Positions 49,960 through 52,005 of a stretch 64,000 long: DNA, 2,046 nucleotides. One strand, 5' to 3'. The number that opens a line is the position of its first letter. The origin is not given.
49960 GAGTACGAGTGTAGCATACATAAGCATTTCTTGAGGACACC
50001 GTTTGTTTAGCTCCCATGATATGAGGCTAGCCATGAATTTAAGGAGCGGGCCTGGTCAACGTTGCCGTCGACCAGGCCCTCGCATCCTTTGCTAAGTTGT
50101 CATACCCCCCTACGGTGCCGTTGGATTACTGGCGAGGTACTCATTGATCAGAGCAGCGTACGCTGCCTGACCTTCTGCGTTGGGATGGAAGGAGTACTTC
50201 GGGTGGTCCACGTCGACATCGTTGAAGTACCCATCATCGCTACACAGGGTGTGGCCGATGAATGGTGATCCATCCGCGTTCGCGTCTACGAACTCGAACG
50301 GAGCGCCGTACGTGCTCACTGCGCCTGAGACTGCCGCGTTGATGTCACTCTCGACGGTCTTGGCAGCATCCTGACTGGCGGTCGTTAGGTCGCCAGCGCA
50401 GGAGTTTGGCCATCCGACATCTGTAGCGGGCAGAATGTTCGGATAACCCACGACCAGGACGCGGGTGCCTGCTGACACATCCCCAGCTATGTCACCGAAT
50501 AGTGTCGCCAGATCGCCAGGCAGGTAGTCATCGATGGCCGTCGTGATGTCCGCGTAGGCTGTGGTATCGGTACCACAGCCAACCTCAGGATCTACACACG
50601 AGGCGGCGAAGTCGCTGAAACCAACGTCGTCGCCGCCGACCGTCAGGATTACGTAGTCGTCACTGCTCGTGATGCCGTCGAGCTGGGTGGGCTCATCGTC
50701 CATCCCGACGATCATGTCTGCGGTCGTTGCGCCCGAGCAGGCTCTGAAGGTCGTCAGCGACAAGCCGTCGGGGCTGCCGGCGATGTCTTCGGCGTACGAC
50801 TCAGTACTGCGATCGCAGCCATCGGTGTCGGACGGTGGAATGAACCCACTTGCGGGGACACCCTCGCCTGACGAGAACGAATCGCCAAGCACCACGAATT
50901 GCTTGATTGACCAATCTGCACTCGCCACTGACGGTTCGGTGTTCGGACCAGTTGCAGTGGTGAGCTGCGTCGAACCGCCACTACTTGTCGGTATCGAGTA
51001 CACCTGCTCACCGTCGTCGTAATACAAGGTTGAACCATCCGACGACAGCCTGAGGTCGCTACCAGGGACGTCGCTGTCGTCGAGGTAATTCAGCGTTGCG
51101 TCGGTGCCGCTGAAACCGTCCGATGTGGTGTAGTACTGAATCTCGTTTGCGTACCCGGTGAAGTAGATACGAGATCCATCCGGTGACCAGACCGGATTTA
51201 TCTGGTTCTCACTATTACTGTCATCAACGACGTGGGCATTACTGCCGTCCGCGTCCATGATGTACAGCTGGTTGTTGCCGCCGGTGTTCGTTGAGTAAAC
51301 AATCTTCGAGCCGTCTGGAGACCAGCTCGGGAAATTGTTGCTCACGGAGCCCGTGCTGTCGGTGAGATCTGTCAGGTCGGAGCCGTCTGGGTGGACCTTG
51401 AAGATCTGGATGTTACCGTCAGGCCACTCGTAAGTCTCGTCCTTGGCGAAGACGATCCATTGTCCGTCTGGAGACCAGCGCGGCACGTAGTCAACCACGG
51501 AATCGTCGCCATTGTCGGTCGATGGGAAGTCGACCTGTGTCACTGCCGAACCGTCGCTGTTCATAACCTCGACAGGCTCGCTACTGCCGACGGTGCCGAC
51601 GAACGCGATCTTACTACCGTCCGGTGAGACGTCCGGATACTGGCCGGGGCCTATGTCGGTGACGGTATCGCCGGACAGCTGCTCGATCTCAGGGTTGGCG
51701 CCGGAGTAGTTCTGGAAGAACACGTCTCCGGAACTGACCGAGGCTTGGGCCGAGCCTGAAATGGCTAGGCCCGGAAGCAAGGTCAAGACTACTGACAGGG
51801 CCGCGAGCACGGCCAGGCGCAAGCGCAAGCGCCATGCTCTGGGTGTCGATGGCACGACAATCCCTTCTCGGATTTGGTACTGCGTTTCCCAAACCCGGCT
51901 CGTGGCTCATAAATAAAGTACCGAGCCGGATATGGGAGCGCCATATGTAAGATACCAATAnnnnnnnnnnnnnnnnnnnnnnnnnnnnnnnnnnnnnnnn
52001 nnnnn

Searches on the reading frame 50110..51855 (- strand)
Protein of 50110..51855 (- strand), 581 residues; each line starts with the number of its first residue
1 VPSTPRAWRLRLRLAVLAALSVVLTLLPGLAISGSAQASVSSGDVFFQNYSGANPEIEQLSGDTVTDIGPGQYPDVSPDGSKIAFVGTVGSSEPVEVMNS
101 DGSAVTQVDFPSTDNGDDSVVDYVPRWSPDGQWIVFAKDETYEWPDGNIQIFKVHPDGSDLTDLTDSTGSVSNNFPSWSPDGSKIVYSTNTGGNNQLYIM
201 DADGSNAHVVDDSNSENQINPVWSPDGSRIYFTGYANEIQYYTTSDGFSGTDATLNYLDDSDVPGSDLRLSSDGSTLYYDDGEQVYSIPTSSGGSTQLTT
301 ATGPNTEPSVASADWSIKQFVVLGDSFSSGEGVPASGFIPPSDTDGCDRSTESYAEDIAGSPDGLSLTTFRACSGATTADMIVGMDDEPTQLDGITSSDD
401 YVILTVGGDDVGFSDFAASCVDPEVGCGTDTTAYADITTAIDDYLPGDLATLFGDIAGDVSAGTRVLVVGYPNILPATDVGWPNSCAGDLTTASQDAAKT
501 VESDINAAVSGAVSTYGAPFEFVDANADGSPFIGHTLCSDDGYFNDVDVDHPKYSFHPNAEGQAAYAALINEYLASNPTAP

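Call 34: search_protein_families(library=ncbifam, proteins=[window:50110-51855:-], max_evalue=0.00001)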
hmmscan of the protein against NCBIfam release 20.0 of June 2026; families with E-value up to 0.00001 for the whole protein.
window:50110-51855:- (581 aa): 4 families
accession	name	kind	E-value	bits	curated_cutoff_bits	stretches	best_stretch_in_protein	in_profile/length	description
TIGR02800.1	propeller_TolB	equivalog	3.4e-32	111.9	343.15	2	74-234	196-341/418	Tol-Pal system beta propeller repeat protein TolB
NF033523.0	lasso_peptidase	equivalog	4e-17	62.2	400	0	167-213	84-130/638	Atxe2 family lasso peptide isopeptidase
NF002183.0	PRK01029.1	equivalog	5.9e-13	48.6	405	1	174-254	284-365/429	Tol-Pal system protein TolB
NF053518.1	DipepPtdsDpp5Prph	equivalog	1.3e-11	43.8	900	1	127-234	19-124/655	dipeptidyl-peptidase Dpp5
